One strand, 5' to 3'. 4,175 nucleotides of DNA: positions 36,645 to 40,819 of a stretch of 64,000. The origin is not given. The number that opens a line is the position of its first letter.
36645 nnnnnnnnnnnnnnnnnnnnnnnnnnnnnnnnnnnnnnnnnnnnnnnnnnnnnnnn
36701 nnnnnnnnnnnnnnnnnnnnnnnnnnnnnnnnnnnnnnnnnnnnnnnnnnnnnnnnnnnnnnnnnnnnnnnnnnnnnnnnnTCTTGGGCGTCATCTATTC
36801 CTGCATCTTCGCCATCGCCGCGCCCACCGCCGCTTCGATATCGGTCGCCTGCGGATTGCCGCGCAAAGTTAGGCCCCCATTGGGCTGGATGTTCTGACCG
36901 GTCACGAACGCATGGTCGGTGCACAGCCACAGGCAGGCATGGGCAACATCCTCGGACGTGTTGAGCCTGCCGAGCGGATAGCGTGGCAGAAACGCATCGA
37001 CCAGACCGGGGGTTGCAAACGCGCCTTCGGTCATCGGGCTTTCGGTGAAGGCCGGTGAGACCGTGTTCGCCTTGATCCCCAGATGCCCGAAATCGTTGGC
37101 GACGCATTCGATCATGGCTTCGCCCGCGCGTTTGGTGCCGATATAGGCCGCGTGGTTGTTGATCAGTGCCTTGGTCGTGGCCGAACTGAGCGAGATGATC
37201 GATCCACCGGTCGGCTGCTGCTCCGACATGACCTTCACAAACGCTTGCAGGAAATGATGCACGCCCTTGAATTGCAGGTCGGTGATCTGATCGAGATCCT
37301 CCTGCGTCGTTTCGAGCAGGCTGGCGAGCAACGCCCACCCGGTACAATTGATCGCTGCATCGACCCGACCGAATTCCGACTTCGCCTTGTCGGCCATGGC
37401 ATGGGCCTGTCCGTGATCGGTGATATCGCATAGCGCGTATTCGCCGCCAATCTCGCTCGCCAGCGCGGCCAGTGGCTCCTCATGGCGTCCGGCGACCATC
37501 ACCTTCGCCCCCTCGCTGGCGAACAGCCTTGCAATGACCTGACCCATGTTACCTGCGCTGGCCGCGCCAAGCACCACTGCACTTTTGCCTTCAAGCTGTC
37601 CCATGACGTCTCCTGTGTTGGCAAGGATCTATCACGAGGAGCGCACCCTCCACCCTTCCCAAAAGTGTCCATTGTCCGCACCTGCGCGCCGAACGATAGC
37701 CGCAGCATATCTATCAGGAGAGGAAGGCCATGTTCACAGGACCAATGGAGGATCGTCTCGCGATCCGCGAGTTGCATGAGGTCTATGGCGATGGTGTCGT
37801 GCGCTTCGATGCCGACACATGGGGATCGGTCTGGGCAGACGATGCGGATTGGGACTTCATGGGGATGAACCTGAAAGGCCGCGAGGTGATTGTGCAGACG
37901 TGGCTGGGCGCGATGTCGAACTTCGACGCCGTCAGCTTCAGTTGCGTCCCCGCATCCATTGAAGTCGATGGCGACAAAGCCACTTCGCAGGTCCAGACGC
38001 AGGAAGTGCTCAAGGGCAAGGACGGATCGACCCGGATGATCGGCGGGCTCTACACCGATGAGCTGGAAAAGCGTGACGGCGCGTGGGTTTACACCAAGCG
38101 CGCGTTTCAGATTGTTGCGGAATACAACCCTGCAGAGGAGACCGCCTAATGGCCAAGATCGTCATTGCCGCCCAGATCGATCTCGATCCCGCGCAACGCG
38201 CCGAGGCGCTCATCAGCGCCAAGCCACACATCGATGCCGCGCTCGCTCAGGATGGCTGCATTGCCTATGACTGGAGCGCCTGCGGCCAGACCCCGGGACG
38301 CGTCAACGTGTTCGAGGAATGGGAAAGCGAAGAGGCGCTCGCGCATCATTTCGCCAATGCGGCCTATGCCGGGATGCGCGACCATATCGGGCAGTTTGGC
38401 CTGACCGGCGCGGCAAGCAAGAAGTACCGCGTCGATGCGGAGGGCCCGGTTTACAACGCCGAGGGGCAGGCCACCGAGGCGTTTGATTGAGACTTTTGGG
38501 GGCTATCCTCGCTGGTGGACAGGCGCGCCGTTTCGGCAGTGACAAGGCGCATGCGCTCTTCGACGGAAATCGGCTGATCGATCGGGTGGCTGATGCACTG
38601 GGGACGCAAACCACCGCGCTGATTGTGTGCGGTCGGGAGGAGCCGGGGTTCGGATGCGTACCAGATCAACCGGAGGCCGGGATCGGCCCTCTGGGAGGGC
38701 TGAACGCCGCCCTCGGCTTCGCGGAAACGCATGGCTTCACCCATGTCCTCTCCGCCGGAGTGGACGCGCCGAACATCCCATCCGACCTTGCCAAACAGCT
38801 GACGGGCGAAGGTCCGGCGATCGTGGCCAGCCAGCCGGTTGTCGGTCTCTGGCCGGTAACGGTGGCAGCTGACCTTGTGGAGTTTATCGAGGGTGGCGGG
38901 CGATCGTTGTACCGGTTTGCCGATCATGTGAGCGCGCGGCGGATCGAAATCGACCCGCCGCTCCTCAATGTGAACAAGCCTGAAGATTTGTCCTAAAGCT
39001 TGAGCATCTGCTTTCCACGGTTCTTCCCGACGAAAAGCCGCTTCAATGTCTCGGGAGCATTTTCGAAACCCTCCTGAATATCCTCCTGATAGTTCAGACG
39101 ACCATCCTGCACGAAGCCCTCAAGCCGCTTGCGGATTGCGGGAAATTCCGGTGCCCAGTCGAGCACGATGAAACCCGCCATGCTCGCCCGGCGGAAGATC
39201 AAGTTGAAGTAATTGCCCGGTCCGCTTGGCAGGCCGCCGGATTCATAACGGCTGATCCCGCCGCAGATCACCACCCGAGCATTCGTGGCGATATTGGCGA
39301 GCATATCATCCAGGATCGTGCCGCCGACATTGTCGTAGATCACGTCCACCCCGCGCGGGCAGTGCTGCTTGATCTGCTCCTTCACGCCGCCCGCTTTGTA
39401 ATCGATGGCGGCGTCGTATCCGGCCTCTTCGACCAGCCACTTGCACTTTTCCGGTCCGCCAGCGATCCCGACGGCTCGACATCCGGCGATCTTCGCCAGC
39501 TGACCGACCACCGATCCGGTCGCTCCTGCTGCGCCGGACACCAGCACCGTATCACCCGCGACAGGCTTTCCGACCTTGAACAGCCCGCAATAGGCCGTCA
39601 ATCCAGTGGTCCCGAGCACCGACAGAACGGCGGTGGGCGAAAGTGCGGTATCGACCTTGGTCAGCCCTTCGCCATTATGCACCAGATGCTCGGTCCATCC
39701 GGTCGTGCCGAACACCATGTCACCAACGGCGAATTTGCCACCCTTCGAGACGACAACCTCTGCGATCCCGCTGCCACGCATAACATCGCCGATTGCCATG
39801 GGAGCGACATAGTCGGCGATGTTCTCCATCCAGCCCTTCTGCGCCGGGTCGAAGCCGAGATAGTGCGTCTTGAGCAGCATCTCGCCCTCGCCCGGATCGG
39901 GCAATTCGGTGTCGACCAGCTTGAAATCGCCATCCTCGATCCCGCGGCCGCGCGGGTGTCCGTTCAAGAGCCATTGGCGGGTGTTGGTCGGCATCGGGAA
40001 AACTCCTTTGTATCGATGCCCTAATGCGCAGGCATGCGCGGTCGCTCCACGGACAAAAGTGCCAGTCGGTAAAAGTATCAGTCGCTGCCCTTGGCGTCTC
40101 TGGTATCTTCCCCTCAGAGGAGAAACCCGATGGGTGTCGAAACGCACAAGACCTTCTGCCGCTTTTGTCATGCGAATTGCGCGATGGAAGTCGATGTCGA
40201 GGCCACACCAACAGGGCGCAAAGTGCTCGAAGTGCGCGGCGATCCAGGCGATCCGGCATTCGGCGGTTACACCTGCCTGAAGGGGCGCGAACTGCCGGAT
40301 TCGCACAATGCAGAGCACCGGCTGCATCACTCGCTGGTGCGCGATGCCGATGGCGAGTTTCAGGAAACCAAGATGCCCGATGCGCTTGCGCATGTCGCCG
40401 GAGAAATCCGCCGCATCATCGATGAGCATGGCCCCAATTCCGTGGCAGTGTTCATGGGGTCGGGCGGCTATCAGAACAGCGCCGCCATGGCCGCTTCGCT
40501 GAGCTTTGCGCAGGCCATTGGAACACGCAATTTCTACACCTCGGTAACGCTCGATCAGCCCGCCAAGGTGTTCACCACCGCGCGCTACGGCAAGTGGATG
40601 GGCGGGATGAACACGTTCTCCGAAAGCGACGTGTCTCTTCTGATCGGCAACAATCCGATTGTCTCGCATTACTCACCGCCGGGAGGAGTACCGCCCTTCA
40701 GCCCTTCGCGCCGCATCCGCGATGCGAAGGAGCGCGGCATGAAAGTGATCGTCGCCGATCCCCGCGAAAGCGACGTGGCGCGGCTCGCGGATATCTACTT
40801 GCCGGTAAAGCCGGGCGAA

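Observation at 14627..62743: About 48-kb catabolic super-cluster for an unidentified hydrophobic (terpenoid/steroid/oxidised-lipid) substrate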

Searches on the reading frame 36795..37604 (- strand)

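Call 9: search_protein_families(library=pfam, proteins=[window:36795-37604:-], max_evalue=0.001)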
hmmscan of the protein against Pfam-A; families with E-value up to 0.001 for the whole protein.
window:36795-37604:- (269 aa): 5 families
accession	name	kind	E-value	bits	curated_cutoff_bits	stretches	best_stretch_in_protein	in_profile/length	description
PF13561.12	adh_short_C2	-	8e-51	173.3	27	1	13-246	1-236/236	Enoyl-(Acyl carrier protein) reductase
PF00106.31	adh_short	-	3.1e-32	112.1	26.6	1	8-196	2-191/195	short chain dehydrogenase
PF08659.16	KR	-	7e-07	29.8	22.6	1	16-164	8-159/180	KR domain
PF01488.26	Shikimate_DH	-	5.7e-06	26.9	24.3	1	2-67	8-72/138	Shikimate / quinate 5-dehydrogenase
PF03807.23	F420_oxidored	-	0.00013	22.9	21.6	1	17-63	7-46/94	NADP oxidoreductase coenzyme F420-dependent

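Call 51: search_protein_families(library=ncbifam, proteins=[window:36795-37604:-], max_evalue=1e-40)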
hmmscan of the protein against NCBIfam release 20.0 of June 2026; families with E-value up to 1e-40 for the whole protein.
window:36795-37604:- (269 aa): 2 families
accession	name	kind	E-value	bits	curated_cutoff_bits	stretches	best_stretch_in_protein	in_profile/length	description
NF005559.1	PRK07231.1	subfamily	6.7e-46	156.8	215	1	3-246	1-248/249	glucose 1-dehydrogenase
NF004791.0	PRK06138.1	equivalog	1.5e-42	145.6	312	1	3-246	2-250/252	SDR family oxidoreductase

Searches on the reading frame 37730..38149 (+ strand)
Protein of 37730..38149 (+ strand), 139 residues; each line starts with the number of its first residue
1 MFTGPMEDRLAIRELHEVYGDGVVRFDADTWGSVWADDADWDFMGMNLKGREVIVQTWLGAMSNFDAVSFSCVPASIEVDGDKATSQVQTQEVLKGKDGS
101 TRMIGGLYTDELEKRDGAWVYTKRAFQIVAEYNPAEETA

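Call 9: search_protein_families(library=pfam, proteins=[window:37730-38149:+], max_evalue=0.001)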
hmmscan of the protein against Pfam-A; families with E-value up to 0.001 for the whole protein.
window:37730-38149:+ (139 aa): 3 families
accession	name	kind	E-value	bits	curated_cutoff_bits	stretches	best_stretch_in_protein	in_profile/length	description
PF13577.12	SnoaL_4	-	7e-20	71.7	24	1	6-124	3-125/126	SnoaL-like domain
PF14534.12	DUF4440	-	8.4e-08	33.1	25.2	1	12-120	1-106/107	Domain of unknown function (DUF4440)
PF12680.13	SnoaL_2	-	8.6e-07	29.9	27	1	21-120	6-100/102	SnoaL-like domain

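Call 77: search_protein_families(library=ncbifam, proteins=[window:37730-38149:+], max_evalue=1e-10)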
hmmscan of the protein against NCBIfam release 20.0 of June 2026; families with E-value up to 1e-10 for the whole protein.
window:37730-38149:+ (139 aa): 0 families

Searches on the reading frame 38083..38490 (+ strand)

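Call 9: search_protein_families(library=pfam, proteins=[window:38083-38490:+], max_evalue=0.001)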
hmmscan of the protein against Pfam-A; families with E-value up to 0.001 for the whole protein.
window:38083-38490:+ (135 aa): 1 family
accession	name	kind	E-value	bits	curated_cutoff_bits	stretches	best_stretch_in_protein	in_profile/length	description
PF03992.22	ABM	-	9.3e-12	45.4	23.1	1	26-96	2-73/78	Antibiotic biosynthesis monooxygenase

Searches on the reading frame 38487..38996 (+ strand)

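Call 9: search_protein_families(library=pfam, proteins=[window:38487-38996:+], max_evalue=0.001)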
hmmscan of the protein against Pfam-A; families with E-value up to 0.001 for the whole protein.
window:38487-38996:+ (169 aa): 1 family
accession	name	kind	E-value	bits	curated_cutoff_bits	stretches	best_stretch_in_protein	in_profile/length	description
PF12804.13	NTP_transf_3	-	3.2e-20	73.4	27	1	5-143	1-155/160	MobA-like NTP transferase domain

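Call 77: search_protein_families(library=ncbifam, proteins=[window:38487-38996:+], max_evalue=1e-10)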
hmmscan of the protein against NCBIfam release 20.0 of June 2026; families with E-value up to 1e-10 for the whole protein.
window:38487-38996:+ (169 aa): 3 families
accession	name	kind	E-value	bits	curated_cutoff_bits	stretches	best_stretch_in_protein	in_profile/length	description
TIGR02665.1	molyb_mobA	equivalog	6.1e-27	94.9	151.85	1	5-168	3-185/186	molybdenum cofactor guanylyltransferase MobA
NF001855.0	PRK00576.1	equivalog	4.8e-12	45.9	205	1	2-168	6-189/197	molybdenum cofactor guanylyltransferase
NF002741.0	PRK02726.1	equivalog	7.8e-11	42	179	0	5-168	10-191/200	molybdenum cofactor guanylyltransferase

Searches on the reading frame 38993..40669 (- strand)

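Call 9: search_protein_families(library=pfam, proteins=[window:38993-40669:-], max_evalue=0.001)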
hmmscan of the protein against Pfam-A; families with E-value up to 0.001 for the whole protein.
window:38993-40669:- (558 aa): 3 families
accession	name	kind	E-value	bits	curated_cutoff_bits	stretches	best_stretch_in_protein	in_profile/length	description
PF16884.10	ADH_N_2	-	6e-33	113.4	31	1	231-339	1-108/108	N-terminal domain of oxidoreductase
PF00107.32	ADH_zinc_N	-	1.6e-19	70.6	31.8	1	384-511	2-122/129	Zinc-binding dehydrogenase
PF13602.12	ADH_zinc_N_2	-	1.7e-06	29.4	27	1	417-553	2-131/134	Zinc-binding dehydrogenase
